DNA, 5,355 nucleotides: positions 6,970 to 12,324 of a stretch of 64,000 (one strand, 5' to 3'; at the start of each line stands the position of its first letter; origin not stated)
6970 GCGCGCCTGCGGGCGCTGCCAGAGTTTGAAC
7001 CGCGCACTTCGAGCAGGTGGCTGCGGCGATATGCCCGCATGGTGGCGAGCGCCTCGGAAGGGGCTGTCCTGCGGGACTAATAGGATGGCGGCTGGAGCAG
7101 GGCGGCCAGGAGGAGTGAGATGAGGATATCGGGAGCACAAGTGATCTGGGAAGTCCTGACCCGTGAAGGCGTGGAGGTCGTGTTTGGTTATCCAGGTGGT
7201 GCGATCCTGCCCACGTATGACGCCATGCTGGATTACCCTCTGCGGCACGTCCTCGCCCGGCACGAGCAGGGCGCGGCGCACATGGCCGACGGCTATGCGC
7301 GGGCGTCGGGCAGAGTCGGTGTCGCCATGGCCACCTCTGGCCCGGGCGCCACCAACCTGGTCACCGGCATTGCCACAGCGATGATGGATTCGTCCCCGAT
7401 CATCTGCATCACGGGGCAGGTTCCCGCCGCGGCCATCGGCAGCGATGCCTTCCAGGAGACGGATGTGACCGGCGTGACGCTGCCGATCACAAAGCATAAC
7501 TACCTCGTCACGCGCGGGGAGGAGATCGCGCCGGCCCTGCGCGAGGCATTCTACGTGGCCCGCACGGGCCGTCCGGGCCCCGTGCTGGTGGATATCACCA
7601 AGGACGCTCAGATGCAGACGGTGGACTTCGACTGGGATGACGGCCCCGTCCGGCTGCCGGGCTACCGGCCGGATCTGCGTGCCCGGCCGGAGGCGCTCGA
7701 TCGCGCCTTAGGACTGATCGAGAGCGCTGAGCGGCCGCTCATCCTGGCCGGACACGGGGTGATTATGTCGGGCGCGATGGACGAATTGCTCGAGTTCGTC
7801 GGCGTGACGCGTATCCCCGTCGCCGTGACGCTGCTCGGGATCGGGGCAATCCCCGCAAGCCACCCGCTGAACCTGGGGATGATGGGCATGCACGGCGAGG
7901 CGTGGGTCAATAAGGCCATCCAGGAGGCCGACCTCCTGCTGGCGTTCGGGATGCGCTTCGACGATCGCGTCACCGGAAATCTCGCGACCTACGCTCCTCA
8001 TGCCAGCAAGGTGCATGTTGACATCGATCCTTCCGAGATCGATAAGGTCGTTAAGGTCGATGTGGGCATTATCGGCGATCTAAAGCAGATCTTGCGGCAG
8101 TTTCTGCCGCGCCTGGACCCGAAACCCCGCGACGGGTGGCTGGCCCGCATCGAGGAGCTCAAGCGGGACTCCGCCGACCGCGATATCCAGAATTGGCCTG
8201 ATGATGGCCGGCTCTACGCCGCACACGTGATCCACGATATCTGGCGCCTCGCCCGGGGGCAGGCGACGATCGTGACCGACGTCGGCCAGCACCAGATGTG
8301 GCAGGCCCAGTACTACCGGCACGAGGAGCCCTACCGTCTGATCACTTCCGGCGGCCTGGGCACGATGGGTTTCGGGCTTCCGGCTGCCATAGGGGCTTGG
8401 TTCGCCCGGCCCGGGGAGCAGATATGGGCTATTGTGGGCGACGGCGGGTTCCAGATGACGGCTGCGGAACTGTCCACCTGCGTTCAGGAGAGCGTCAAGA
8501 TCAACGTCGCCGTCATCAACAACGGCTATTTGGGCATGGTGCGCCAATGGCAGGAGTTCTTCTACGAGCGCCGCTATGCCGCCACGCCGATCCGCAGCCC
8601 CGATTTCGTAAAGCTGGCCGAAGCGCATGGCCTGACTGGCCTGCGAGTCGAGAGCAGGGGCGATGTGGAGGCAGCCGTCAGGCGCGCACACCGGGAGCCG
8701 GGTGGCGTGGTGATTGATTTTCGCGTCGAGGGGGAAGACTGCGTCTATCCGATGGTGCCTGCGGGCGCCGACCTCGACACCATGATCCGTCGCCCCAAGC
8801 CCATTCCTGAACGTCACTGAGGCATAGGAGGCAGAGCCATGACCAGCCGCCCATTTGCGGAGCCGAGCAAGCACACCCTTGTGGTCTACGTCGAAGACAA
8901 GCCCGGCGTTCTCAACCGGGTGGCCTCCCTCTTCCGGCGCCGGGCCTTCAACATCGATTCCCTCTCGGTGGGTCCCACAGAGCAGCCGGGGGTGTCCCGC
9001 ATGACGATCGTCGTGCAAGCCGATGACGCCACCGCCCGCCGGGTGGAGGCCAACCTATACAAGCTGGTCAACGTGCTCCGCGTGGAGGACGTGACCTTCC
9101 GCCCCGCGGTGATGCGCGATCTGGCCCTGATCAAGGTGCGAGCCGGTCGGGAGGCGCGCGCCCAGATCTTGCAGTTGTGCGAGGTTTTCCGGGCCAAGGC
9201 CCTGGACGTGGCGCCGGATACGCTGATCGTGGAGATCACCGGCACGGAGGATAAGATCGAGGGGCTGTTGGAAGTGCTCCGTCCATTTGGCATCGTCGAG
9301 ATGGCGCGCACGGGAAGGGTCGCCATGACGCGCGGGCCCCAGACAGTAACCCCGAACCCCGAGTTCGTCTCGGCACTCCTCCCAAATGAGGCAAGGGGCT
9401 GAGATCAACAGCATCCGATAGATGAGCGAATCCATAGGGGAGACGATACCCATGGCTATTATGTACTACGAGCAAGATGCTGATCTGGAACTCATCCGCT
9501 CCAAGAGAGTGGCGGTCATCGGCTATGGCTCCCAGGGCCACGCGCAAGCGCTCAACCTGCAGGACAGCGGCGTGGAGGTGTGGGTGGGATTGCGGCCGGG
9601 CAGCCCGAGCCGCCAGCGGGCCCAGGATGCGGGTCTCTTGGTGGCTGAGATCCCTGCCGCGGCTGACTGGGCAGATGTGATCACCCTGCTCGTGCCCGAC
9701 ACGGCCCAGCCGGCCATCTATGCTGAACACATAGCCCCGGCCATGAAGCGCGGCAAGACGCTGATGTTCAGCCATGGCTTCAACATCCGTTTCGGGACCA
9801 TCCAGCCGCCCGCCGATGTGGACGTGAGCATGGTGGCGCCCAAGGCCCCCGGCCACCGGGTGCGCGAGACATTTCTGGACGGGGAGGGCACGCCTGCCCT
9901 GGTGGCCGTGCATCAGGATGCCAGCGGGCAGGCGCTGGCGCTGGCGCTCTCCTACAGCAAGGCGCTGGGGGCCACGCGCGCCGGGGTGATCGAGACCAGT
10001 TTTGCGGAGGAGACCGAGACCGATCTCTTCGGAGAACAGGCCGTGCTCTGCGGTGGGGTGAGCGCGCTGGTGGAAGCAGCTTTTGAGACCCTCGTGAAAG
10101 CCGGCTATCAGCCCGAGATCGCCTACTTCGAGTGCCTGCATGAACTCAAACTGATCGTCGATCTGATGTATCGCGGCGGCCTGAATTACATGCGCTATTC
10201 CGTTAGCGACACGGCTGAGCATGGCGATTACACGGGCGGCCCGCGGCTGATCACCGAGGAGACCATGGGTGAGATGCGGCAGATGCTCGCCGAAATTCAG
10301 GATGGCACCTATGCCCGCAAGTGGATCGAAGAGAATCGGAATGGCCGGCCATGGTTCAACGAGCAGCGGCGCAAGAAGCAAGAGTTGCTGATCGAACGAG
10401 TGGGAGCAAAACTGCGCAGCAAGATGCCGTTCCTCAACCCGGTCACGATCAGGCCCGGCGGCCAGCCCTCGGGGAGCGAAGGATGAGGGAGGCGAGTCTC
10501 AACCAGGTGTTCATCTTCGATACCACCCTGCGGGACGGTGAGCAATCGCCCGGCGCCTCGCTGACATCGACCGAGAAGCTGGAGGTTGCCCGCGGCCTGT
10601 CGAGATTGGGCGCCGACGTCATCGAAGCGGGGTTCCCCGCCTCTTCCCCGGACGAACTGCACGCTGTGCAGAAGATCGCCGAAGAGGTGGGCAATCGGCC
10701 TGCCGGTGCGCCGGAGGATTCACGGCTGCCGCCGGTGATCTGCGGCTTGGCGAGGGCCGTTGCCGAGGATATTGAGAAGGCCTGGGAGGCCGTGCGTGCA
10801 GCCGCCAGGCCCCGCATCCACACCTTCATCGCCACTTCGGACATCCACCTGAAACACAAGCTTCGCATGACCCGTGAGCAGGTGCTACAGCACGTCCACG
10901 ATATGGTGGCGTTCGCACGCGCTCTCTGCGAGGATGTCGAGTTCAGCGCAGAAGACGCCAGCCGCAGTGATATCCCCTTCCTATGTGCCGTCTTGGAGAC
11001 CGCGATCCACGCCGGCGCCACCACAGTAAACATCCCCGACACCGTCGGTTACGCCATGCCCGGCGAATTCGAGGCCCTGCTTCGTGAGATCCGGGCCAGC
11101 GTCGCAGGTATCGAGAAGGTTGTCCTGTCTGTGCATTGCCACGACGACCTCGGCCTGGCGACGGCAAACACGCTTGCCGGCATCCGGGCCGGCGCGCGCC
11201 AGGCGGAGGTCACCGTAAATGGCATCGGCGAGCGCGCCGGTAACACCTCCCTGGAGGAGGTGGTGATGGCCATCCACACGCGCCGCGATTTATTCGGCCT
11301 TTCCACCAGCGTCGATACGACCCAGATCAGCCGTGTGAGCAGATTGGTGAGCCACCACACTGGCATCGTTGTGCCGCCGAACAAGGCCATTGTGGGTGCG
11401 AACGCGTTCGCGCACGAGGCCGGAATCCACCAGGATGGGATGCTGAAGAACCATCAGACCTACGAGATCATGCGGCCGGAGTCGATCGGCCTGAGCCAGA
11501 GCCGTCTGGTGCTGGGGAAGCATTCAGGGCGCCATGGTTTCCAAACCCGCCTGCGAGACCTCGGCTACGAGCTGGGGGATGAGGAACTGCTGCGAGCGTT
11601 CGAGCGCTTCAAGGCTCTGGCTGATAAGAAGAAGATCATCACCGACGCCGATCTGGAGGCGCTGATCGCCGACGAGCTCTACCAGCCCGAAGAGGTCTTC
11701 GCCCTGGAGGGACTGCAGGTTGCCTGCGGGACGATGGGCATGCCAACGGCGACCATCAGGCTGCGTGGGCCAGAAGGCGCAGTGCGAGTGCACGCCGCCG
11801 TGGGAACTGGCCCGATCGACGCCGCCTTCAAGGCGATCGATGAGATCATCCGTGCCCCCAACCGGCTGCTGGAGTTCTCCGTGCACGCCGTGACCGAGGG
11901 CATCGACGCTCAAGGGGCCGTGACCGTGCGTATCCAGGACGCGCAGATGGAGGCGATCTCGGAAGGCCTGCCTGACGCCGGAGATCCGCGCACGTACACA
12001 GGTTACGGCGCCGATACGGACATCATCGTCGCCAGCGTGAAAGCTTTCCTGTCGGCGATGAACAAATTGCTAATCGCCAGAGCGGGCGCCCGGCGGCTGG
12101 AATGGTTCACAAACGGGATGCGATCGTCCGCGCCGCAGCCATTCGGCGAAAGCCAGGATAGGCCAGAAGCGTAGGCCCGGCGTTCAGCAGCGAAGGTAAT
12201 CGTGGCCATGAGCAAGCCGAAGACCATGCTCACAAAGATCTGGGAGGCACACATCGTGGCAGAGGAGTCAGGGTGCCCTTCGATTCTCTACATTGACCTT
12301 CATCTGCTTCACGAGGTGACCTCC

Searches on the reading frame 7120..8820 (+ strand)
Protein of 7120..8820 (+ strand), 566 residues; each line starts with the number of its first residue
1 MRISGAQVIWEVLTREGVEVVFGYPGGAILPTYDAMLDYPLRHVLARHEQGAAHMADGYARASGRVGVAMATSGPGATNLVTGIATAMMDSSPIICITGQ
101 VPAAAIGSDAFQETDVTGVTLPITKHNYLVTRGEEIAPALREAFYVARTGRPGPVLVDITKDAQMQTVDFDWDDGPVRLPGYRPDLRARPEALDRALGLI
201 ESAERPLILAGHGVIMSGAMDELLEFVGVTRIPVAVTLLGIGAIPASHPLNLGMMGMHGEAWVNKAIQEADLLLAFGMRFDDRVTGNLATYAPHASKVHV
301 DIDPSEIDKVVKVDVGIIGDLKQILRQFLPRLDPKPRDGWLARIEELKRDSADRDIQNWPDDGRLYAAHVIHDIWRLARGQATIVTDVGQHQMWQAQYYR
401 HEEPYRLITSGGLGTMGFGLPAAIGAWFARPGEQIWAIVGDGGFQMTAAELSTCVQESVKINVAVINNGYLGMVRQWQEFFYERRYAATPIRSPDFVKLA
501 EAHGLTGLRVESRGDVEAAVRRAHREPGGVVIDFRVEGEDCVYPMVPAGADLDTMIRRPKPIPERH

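Call 4: search_protein_families(library=ncbifam, proteins=[window:7120-8820:+])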
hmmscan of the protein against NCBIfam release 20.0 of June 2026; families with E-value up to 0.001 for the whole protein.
window:7120-8820:+ (566 aa): 54 families (the best 25 are shown)
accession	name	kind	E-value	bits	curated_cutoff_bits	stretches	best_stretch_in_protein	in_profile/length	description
TIGR00118.1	acolac_lg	equivalog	1.5e-220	733.5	538.35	1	4-557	2-555/557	biosynthetic-type acetolactate synthase large subunit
NF004710.0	PRK06048.1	equivalog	2.4e-219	729.4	976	1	2-556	7-557/561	acetolactate synthase large subunit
NF005860.0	PRK07789.1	equivalog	1.3e-206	687.6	881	1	2-555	33-597/615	acetolactate synthase large subunit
NF004919.0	PRK06276.1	equivalog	1.4e-200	667.5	866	1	4-558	2-559/582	acetolactate synthase large subunit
NF005228.0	PRK06725.1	equivalog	3.2e-197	656.2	991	1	3-557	16-566/571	acetolactate synthase large subunit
NF005824.0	PRK07710.1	equivalog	2e-194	647.1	976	1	2-556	16-568/573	acetolactate synthase large subunit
NF005651.0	PRK07418.1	subfamily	7.2e-194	645.4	942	1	2-559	18-582/617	acetolactate synthase large subunit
NF006524.0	PRK08978.1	equivalog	1.3e-189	631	738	1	4-557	2-545/548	acetolactate synthase 2 catalytic subunit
NF006319.0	PRK08527.1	equivalog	6.7e-185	615.7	905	1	1-556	2-558/565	acetolactate synthase large subunit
NF006581.0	PRK09107.1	equivalog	1.5e-177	591.5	974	1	2-556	10-573/595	acetolactate synthase 3 large subunit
NF006016.1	PRK08155.1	equivalog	1.1e-176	588.6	870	1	1-556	1-552/554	acetolactate synthase large subunit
NF005409.0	PRK06965.1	equivalog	4.5e-176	586.7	1035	1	4-556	22-581/587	acetolactate synthase 3 catalytic subunit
NF005584.0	PRK07282.1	equivalog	1.2e-174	582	970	1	4-556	11-560/566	acetolactate synthase large subunit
NF005058.0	PRK06466.1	equivalog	7.4e-169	562.9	951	1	3-552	4-563/574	acetolactate synthase 3 large subunit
NF005936.0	PRK07979.1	equivalog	1.6e-160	535.2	1080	1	3-555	4-566/574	acetolactate synthase 3 large subunit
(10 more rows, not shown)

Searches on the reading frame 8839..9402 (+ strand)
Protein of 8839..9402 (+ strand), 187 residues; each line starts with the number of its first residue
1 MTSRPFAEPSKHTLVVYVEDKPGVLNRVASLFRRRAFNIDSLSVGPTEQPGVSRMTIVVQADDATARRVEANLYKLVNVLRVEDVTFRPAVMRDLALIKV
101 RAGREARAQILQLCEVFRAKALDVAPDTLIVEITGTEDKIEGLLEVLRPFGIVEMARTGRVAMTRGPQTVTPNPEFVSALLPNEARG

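Call 4: search_protein_families(library=ncbifam, proteins=[window:8839-9402:+])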
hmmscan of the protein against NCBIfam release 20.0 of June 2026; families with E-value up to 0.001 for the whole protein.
window:8839-9402:+ (187 aa): 8 families
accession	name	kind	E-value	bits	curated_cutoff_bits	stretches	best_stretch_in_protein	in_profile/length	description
NF008864.0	PRK11895.1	equivalog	9.8e-61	204.2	119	1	11-170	3-162/164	acetolactate synthase small subunit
TIGR00119.1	acolac_sm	equivalog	2.5e-55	186.8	56.9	1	11-167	2-158/158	acetolactate synthase small subunit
NF010078.0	PRK13562.1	equivalog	1e-12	47.8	96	1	12-84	3-76/84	ACT domain-containing protein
NF006036.0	PRK08178.1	equivalog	1.7e-10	40.8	128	1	11-93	14-95/102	acetolactate synthase small subunit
NF005233.0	PRK06737.1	equivalog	1.5e-09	37.8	102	1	12-83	3-74/76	ACT domain-containing protein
TIGR01327.1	PGDH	equivalog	1e-06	27.9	454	1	8-86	448-524/525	phosphoglycerate dehydrogenase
NF008362.0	PRK11152.1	equivalog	5e-06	26.3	68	1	11-83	3-74/85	acetolactate synthase 2 small subunit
NF006352.0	PRK08577.1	equivalog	0.00011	22.3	140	1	7-83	50-130/136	hypothetical protein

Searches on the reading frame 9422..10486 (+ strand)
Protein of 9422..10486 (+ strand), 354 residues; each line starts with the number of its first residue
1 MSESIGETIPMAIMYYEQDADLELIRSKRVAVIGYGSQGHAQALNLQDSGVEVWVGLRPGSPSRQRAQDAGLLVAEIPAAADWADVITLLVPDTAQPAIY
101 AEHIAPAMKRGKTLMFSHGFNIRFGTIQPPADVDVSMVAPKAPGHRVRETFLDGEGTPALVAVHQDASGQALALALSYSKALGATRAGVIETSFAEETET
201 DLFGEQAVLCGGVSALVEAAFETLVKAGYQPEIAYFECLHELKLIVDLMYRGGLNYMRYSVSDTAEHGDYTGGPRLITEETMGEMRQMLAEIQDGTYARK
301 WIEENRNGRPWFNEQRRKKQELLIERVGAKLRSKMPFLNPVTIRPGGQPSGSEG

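Call 4: search_protein_families(library=ncbifam, proteins=[window:9422-10486:+])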
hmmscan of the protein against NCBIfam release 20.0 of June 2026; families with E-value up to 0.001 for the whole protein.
window:9422-10486:+ (354 aa): 5 families
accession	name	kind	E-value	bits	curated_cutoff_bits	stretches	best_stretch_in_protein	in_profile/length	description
NF004017.0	PRK05479.1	equivalog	6.6e-159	528.1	336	1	12-339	2-329/337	ketol-acid reductoisomerase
NF009940.0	PRK13403.1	equivalog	2.3e-135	450.7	406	1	14-338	3-326/335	ketol-acid reductoisomerase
TIGR00465.1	ilvC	equivalog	2.3e-127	424.3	226.15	1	26-337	2-312/314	ketol-acid reductoisomerase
NF003557.0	PRK05225.1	equivalog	4.3e-60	203.7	713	2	19-212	29-228/491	ketol-acid reductoisomerase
NF043037.1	ThreonDh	equivalog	0.00013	21.6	350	1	27-117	2-95/297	L-threonate dehydrogenase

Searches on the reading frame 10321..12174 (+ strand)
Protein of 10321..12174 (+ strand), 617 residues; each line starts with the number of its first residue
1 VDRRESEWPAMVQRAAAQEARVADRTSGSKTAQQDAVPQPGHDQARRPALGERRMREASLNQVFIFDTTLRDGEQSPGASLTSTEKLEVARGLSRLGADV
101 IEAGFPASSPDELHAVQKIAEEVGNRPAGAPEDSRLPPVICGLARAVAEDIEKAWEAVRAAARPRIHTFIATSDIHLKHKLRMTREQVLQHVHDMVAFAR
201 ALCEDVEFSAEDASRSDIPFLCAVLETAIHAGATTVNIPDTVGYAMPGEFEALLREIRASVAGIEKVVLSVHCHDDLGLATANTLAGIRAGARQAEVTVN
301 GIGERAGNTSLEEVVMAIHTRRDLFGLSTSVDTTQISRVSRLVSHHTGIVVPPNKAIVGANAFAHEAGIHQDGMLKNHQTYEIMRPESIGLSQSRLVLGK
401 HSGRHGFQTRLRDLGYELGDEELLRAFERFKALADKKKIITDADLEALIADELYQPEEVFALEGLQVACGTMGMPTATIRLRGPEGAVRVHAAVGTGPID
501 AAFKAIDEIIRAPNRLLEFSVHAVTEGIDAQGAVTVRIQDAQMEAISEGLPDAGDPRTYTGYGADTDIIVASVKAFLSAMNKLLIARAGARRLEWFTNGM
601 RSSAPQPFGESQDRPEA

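Call 4: search_protein_families(library=ncbifam, proteins=[window:10321-12174:+])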
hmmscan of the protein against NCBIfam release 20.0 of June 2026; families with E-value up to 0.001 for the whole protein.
window:10321-12174:+ (617 aa): 26 families (the best 25 are shown)
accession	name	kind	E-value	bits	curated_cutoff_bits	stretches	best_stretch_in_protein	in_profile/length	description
NF002086.0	PRK00915.1-3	equivalog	1.6e-227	756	532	1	61-587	5-505/516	2-isopropylmalate synthase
NF002087.0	PRK00915.1-4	equivalog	6.2e-210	698.1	729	1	60-587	4-506/516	2-isopropylmalate synthase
TIGR00973.1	leuA_bact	equivalog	2.1e-209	696.1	598.7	1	62-581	1-494/494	2-isopropylmalate synthase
NF002088.0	PRK00915.1-5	equivalog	6.1e-191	635.4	697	1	62-588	3-503/514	2-isopropylmalate synthase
NF002084.0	PRK00915.1-1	equivalog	1.2e-171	571.9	748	1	61-587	3-503/523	2-isopropylmalate synthase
NF002085.0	PRK00915.1-2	subfamily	1.1e-152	509.4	517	1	58-585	9-501/504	2-isopropylmalate synthase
NF041069.1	IPMS_Sufob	equivalog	4.2e-128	427.7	600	1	64-451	2-367/371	isopropylmalate synthase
TIGR02090.1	LEU1_arch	subfamily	2.1e-124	415.3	484.75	1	63-449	1-363/363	isopropylmalate/citramalate/homocitrate synthases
TIGR02660.1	nifV_homocitr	equivalog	1.2e-95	320.9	462.9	1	63-448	2-364/365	homocitrate synthase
TIGR02146.1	LysS_fung_arch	equivalog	1.6e-83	280.8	413.55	1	65-431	1-343/344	homocitrate synthase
NF042434.1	IPMS_Lepto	equivalog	3.9e-73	246.6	500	1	61-437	4-373/374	2-isopropylmalate synthase LeuA2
TIGR00977.1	citramal_synth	equivalog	1.7e-60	204.8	450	1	63-579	2-512/526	citramalate synthase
NF042433.1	CitmalDyn_Leptosp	equivalog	3.5e-53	180.9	950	1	61-582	6-509/514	(R)-citramalate synthase CimA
NF002991.1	PRK03739.1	subfamily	6.8e-43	147.2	455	1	67-582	31-550/550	2-isopropylmalate synthase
TIGR00970.1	leuA_yeast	equivalog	9.3e-37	126.8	697.4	2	67-382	31-349/564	2-isopropylmalate synthase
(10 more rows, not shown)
